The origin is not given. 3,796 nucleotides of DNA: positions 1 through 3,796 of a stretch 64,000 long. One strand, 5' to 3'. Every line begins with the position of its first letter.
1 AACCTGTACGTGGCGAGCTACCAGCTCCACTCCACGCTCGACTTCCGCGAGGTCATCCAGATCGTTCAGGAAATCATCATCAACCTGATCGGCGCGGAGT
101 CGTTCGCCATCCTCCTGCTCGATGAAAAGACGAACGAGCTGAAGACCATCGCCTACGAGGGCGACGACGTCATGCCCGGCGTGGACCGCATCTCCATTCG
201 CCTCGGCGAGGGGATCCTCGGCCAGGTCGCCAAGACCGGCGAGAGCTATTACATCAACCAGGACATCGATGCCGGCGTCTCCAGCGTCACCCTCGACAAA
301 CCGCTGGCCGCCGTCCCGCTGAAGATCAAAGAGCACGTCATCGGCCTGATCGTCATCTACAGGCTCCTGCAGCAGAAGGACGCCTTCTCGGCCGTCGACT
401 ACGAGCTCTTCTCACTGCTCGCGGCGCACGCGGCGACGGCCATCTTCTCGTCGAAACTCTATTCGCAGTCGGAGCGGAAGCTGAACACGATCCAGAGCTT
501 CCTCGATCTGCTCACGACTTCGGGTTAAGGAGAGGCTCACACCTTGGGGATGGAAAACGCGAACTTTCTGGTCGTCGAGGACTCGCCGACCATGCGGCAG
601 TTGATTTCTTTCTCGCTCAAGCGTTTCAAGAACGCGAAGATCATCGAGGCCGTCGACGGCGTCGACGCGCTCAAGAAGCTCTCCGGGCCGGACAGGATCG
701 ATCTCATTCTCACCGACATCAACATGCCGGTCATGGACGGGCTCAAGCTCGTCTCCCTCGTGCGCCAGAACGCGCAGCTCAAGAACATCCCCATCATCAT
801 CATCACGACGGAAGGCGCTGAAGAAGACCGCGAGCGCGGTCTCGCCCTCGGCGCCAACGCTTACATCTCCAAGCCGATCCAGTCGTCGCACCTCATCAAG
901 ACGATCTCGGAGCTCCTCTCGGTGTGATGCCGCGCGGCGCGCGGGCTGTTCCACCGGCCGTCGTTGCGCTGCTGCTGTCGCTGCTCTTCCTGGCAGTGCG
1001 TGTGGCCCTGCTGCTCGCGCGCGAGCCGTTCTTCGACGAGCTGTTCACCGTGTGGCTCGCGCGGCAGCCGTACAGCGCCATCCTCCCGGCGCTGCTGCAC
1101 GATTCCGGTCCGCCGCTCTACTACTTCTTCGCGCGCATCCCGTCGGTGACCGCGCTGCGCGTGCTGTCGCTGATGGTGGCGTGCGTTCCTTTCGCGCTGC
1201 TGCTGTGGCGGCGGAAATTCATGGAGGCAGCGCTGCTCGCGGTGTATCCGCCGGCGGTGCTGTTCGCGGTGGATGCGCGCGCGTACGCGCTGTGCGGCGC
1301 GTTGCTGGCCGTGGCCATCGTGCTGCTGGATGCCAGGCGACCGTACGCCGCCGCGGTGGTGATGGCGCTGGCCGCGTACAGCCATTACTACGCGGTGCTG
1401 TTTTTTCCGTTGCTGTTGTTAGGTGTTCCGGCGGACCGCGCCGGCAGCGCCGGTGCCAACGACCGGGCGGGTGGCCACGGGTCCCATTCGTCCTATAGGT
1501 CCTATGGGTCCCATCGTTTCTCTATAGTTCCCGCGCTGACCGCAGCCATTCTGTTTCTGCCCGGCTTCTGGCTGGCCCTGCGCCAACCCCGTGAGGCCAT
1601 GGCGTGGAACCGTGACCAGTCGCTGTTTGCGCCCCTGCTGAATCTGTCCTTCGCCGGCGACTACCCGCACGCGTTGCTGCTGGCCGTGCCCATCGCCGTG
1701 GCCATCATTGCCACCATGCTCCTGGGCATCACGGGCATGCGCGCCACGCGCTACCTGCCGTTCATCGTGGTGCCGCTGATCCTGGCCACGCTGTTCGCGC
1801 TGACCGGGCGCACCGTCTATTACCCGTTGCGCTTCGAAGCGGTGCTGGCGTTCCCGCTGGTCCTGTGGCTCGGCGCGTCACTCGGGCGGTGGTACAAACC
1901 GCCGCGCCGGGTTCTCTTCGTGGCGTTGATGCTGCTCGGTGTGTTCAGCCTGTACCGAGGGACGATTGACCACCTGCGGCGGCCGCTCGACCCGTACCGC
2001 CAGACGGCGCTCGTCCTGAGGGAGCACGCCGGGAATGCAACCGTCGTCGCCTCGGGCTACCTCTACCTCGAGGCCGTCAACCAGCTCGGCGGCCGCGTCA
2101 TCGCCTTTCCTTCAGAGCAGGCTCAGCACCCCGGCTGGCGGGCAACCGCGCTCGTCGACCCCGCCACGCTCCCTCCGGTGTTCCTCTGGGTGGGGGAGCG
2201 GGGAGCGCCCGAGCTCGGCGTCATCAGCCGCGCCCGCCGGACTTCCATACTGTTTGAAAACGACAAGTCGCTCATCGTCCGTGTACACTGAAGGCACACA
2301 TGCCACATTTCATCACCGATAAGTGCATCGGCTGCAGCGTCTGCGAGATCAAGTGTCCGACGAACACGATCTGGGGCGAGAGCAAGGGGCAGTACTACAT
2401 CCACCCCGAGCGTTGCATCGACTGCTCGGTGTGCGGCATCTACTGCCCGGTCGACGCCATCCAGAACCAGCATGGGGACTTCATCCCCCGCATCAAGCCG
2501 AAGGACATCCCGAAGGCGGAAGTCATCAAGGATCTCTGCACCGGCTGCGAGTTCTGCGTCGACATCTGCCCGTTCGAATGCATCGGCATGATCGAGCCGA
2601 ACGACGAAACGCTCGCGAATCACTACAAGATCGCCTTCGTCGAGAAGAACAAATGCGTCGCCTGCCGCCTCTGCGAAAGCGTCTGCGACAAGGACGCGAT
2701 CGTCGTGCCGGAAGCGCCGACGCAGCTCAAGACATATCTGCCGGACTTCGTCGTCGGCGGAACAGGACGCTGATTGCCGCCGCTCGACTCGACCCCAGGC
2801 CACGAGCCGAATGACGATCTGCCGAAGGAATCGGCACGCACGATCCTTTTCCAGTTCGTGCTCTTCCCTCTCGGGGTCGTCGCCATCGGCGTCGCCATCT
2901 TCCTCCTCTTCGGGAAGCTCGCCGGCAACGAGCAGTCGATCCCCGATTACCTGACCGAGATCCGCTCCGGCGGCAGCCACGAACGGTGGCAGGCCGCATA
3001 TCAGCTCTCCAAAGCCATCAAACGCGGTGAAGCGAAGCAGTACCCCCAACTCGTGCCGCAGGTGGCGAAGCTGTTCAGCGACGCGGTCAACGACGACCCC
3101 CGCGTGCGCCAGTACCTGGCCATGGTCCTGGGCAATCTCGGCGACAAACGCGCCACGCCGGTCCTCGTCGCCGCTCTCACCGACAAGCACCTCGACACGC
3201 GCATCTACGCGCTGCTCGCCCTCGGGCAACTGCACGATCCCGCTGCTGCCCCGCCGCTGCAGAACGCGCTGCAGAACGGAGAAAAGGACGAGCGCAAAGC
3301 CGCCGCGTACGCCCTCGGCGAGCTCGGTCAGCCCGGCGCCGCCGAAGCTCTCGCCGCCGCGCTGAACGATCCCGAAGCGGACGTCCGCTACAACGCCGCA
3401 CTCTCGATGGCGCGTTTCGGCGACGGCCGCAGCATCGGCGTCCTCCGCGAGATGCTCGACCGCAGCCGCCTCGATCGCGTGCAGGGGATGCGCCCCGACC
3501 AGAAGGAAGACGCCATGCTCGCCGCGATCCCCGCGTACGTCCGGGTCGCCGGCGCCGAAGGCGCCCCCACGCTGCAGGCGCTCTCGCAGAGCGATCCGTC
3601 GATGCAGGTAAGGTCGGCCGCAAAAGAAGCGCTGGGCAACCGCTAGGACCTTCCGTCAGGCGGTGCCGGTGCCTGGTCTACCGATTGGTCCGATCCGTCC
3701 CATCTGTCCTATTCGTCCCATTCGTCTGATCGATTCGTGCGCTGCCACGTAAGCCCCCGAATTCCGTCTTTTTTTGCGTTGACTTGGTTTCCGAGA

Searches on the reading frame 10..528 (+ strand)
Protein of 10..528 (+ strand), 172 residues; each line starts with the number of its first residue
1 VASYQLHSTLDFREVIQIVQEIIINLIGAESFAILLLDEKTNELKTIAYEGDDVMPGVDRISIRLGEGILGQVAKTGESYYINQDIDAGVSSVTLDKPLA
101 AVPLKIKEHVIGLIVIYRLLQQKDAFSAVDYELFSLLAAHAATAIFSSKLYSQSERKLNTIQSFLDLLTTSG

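Call 57: search_protein_families(library=pfam, max_evalue=0.01, proteins=[window:10-528:+])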
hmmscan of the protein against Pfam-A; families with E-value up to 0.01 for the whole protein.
window:10-528:+ (172 aa): 3 families
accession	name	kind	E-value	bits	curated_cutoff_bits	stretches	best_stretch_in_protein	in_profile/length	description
PF13185.12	GAF_2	-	8.2e-16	58.9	28.6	1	10-145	2-135/136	GAF domain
PF13492.12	GAF_3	-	1.5e-15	58.2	27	1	13-145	3-127/129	GAF domain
PF01590.32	GAF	-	1.9e-09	38.6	22.4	1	12-145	2-133/133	GAF domain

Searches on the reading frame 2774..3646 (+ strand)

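Call 57: search_protein_families(library=pfam, max_evalue=0.01, proteins=[window:2774-3646:+])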
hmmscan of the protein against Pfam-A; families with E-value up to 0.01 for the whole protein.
window:2774-3646:+ (290 aa): 6 families
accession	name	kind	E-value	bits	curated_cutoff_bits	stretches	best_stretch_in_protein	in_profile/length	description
PF13646.12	HEAT_2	-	1.5e-28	99.4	27.7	2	106-178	11-83/88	HEAT repeats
PF03130.22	HEAT_PBS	-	1.6e-20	71.6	20.9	3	143-168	2-27/27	PBS lyase HEAT-like repeat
PF13513.12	HEAT_EZ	-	1.5e-17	64.1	27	0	126-153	28-55/55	HEAT-like repeat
PF02985.28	HEAT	-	3e-17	61.5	23.5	0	192-216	4-28/31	HEAT repeat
PF05235.19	CHAD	-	0.0011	19.5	25.6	1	97-231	39-163/228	CHAD domain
PF01347.28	Vitellogenin_N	-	0.0017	17.5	24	0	87-155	453-525/590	Lipoprotein amino terminal region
